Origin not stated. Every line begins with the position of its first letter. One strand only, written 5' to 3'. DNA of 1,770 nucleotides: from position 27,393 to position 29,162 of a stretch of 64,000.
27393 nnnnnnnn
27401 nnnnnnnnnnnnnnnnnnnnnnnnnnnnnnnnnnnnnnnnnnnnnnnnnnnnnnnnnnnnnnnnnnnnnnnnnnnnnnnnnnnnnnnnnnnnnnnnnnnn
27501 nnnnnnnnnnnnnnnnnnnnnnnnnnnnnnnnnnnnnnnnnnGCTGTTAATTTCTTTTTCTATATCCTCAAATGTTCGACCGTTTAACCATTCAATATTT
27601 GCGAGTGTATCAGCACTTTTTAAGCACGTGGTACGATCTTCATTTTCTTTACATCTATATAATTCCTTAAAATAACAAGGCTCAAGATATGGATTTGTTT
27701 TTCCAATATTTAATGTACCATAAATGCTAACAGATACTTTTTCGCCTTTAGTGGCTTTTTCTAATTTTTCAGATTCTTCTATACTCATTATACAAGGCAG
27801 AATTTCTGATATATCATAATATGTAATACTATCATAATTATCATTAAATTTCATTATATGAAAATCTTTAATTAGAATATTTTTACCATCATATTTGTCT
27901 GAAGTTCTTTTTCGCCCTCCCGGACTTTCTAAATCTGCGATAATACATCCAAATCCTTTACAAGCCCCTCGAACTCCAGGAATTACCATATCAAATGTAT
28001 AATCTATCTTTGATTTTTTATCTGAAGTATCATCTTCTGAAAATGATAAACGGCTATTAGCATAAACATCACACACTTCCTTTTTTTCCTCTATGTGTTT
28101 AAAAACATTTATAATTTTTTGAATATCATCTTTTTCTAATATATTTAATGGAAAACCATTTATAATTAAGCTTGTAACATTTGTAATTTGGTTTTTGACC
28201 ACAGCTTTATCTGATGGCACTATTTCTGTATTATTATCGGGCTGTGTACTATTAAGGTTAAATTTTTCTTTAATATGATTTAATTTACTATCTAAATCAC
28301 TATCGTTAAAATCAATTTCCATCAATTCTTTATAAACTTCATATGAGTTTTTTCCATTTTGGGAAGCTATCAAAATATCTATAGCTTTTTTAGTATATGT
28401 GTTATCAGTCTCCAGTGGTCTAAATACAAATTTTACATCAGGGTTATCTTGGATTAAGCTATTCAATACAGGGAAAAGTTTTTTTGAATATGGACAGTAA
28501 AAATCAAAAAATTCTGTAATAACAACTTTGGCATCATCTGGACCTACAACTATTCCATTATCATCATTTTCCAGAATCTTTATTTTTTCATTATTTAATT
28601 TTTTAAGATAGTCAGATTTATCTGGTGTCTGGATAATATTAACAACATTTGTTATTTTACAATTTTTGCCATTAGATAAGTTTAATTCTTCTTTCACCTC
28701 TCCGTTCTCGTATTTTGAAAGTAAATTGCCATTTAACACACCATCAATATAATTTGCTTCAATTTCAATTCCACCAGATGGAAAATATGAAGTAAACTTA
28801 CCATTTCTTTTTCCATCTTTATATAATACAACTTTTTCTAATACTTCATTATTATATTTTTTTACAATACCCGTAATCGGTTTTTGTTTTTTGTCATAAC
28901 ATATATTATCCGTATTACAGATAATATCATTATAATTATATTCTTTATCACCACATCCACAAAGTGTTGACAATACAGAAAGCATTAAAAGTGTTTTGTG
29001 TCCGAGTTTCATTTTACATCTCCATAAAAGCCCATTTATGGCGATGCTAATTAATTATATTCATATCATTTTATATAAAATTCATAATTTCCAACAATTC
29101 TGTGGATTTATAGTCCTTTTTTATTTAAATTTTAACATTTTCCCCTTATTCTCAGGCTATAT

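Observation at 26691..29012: Chimeric 773-aa protein: lipoprotein signal + MORN repeats + DsbA-like CxxS domain + ankyrin array with near-identical 99-bp tandem repeats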

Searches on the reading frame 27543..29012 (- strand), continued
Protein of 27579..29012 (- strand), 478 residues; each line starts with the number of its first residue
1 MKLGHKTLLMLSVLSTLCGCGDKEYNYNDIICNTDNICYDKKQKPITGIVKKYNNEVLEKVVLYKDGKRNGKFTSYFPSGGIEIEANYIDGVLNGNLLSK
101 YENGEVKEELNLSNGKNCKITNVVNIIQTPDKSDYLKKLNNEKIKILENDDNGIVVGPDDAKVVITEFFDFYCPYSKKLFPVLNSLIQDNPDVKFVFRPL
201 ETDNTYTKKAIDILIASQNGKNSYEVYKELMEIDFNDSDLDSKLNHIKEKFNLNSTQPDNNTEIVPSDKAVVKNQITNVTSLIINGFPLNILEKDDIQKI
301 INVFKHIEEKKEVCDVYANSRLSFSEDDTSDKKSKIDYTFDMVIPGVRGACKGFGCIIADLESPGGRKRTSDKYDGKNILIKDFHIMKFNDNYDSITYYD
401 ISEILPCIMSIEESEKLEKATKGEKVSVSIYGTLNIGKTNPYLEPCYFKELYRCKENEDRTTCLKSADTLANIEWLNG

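Call 61: fold_search(model_id=the predicted structure, library=pdb)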
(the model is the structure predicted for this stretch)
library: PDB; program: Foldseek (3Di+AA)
matches with E <= 10: 736; with E <= 0.001: 68
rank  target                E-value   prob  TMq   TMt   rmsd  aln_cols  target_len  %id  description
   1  4gxz_A                7.2e-08  1.00  0.30  0.70   4.6       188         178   18  Crystal structure of a periplasmic thioredoxin-like protein from Salmonella enterica serovar Typhimurium (released 2013-07-17)
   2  4gxz_D                9.0e-08  1.00  0.30  0.77   3.4       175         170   19  Crystal structure of a periplasmic thioredoxin-like protein from Salmonella enterica serovar Typhimurium (released 2013-07-17)
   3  3gyk_A                1.3e-07  1.00  0.31  0.75   3.8       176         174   19  The crystal structure of a thioredoxin-like oxidoreductase from Silicibacter pomeroyi DSS-3 (released 2009-06-09)
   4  3gyk_B                2.5e-07  1.00  0.30  0.75   3.7       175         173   18  The crystal structure of a thioredoxin-like oxidoreductase from Silicibacter pomeroyi DSS-3 (released 2009-06-09)
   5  5idr_C                3.5e-07  1.00  0.32  0.65   9.6       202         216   18  Crystal structure of Proteus Mirabilis ScsC in a transitional conformation (released 2017-08-02)
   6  5idr_F                5.5e-07  1.00  0.33  0.66  13.6       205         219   20  Crystal structure of Proteus Mirabilis ScsC in a transitional conformation (released 2017-08-02)
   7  9edl_A                5.8e-07  1.00  0.25  0.50   9.6       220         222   15  Crystal structure of Francisella tularensis DsbA1 (released 2024-12-18)
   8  4gxz_B                7.7e-07  1.00  0.31  0.77   3.0       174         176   18  Crystal structure of a periplasmic thioredoxin-like protein from Salmonella enterica serovar Typhimurium (released 2013-07-17)
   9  6mhh                  8.6e-07  1.00  0.30  0.63   8.3       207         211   17  Proteus mirabilis ScsC linker (residues 39-49) deletion and N6K mutant (released 2019-03-06)
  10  6nen                  9.7e-07  1.00  0.32  0.78   3.2       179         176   20  Catalytic domain of Proteus mirabilis ScsC (released 2019-03-06)
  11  4gxz_C                1.1e-06  1.00  0.30  0.75   3.2       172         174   20  Crystal structure of a periplasmic thioredoxin-like protein from Salmonella enterica serovar Typhimurium (released 2013-07-17)
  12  5id4                  1.1e-06  1.00  0.33  0.65   9.1       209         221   18  Crystal structure of Proteus mirabilis ScsC in an extended conformation (released 2017-07-26)
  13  7rgv                  1.2e-06  1.00  0.34  0.67   5.0       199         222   18  Structure of Caulobacter crescentus Suppressor of copper sensitivity protein C (released 2022-03-02)
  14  4xvw_I                1.3e-06  1.00  0.30  0.66   9.7       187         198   21  Crystal structure of Proteus mirabilis ScsC in a compact conformation (released 2016-06-08)
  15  4xvw_B                2.7e-06  1.00  0.30  0.59  13.8       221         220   20  Crystal structure of Proteus mirabilis ScsC in a compact conformation (released 2016-06-08)
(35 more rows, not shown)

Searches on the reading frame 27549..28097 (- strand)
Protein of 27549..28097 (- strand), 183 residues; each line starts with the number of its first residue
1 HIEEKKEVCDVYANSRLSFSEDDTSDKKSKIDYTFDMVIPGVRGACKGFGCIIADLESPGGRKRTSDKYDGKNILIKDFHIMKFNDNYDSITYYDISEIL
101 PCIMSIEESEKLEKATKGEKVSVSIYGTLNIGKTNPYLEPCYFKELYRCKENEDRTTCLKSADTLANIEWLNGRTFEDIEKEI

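Call 33: search_protein_representatives(protein=window:27549-28097:-)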
Query: 183 residues. Proteins with E-value up to 0.001 (for the whole library): 4; up to 1e-10: 3; up to 1e-30: 2. The best 4 are listed.
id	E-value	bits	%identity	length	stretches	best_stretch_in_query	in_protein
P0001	5.6e-118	407.6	100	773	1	1-183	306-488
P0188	6.9e-54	198.8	61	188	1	14-163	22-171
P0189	1.1e-23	100.3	42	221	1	27-159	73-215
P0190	7.0e-06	42.3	22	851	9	38-108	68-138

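Call 36: find_encoding_contigs(protein=P0188, flank=6000, max_places=5)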
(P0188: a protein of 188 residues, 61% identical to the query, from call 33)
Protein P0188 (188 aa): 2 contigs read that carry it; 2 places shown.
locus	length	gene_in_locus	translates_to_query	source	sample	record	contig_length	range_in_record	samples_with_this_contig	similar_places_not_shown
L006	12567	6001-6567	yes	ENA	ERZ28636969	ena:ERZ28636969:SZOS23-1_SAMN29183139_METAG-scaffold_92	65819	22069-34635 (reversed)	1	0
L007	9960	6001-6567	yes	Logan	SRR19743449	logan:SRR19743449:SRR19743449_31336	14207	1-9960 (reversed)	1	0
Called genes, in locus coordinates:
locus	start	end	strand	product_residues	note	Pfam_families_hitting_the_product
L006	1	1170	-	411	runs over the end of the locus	PF00589:Phage_integrase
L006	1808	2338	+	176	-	-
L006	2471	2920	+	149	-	-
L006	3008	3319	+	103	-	PF20331:DUF6626 (weak)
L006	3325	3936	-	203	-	PF00239:Resolvase, PF02796:HTH_7, PF13542:HTH_Tnp_ISL3 (weak)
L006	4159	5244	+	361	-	PF07661:MORN_2 (faint)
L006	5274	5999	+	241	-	PF07661:MORN_2 (faint)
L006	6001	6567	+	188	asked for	-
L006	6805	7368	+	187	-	PF00239:Resolvase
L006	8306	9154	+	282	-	PF01148:CTP_transf_1, PF01864:CarS-like (weak)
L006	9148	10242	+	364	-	PF02163:Peptidase_M50, PF13180:PDZ_2 (faint), PF17820:PDZ_6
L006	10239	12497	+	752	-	PF08478:POTRA_1 (faint), PF07244:POTRA, PF01103:Omp85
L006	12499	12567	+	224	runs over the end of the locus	PF03938:OmpH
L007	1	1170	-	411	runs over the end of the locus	PF00589:Phage_integrase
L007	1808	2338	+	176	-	-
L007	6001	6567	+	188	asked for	-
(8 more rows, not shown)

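Call 37: find_encoding_contigs(protein=P0189, flank=6000, max_places=5)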
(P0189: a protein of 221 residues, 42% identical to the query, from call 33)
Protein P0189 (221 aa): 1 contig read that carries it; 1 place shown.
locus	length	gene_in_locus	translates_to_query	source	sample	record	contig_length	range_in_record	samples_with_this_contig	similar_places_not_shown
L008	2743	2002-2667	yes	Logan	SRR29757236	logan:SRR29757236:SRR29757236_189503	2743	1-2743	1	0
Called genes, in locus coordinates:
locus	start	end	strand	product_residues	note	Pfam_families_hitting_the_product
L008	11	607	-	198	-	PF00239:Resolvase, PF02796:HTH_7, PF13384:HTH_23 (weak), PF13542:HTH_Tnp_ISL3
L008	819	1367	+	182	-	-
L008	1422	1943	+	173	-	PF09851:SHOCT (weak)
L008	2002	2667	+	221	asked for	-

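Call 74: predict_structure(alignment_id=A5)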
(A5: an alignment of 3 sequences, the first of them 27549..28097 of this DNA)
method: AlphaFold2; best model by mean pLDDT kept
length: 183 residues; sequences in the alignment: 3
mean_pLDDT: 33.1   pTM: 0.25
mean pLDDT of the five models: 33.1, 31.1, 29.9, 29.7, 29.2
residues with pLDDT >= 90: 0; 70-90: 0; 50-70: 0; < 50: 183
segments of 3 or more residues with pLDDT < 50: 1-183
pLDDT, mean of each block of 10 residues (from residue 1): 27 34 36 36 27 26 32 27 25 26 42 46 39 29 33 36 38 37 35
secondary structure, 60 per line:
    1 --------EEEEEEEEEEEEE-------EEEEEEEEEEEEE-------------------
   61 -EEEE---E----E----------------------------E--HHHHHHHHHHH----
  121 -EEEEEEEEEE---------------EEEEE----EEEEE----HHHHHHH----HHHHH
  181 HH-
elements in order: E9-21 E29-41 E62-65 H106-116 E122-131 E147-151 E156-160 H165-171 H176-182

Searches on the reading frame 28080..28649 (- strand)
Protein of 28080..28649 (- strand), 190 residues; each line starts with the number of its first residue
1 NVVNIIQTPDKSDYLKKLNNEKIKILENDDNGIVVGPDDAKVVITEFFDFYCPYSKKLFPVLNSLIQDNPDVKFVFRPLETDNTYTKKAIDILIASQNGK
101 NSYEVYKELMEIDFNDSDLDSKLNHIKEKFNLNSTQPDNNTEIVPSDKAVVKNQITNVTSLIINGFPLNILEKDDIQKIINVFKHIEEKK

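Call 27: find_homologous_proteins(query=A1, max_evalue=0.00001)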
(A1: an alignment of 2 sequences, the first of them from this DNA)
Query A1 (2 sequences) (190 aa, profile of the alignment): 534 proteins with E <= 0.00001 among 8000 candidates; the best 120 are listed.
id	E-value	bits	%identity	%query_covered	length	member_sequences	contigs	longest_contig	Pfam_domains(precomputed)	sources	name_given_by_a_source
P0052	3.0e-129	448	34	76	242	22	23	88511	PF13743.13,PF00085.27,PF13098.14,PF01323.27,PF13462.13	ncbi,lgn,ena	-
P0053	6.1e-101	355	32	73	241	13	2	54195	PF13743.13,PF00085.27,PF13098.14,PF01323.27,PF13462.13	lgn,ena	-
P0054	2.0e-100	353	36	72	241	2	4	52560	PF13743.13,PF00085.27,PF13098.14,PF01323.27,PF13462.13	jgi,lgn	-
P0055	3.7e-100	352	34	72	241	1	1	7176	PF13743.13,PF00085.27,PF13098.14,PF01323.27,PF13462.13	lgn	-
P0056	6.8e-100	352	30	72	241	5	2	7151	PF13743.13,PF00085.27,PF13098.14,PF01323.27,PF13462.13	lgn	-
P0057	1.1e-99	351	34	72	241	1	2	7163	PF13743.13,PF00085.27,PF13098.14,PF01323.27,PF13462.13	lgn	-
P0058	1.4e-99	350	33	72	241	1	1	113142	PF13743.13,PF00085.27,PF13098.14,PF01323.27,PF13462.13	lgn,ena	-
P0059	1.7e-99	350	34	72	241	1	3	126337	PF13743.13,PF00085.27,PF13098.14,PF01323.27,PF13462.13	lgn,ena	-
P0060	6.2e-99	348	33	72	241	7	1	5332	PF13743.13,PF00085.27,PF01323.27,PF13462.13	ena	-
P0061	3.5e-98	346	33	79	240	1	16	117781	PF13743.13,PF00085.27,PF13098.14,PF01323.27,PF13462.13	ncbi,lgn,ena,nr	ncbi:MAG: DsbA family protein [Rhodospirillales bacterium]|nr:DsbA family protein [Rhodospirillales 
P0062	6.5e-98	345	33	79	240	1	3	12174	PF13743.13,PF00085.27,PF13098.14,PF01323.27,PF13462.13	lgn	-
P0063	6.9e-98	345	33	79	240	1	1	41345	PF13743.13,PF00085.27,PF13098.14,PF01323.27,PF13462.13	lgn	-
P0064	8.8e-98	345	37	45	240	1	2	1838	PF13743.13,PF00085.27,PF13098.14,PF01323.27,PF13462.13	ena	-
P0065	1.5e-97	344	33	79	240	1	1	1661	PF13743.13,PF00085.27,PF13098.14,PF01323.27,PF13462.13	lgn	-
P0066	1.6e-97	344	32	86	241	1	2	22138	PF13743.13,PF00085.27,PF01323.27,PF13462.13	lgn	-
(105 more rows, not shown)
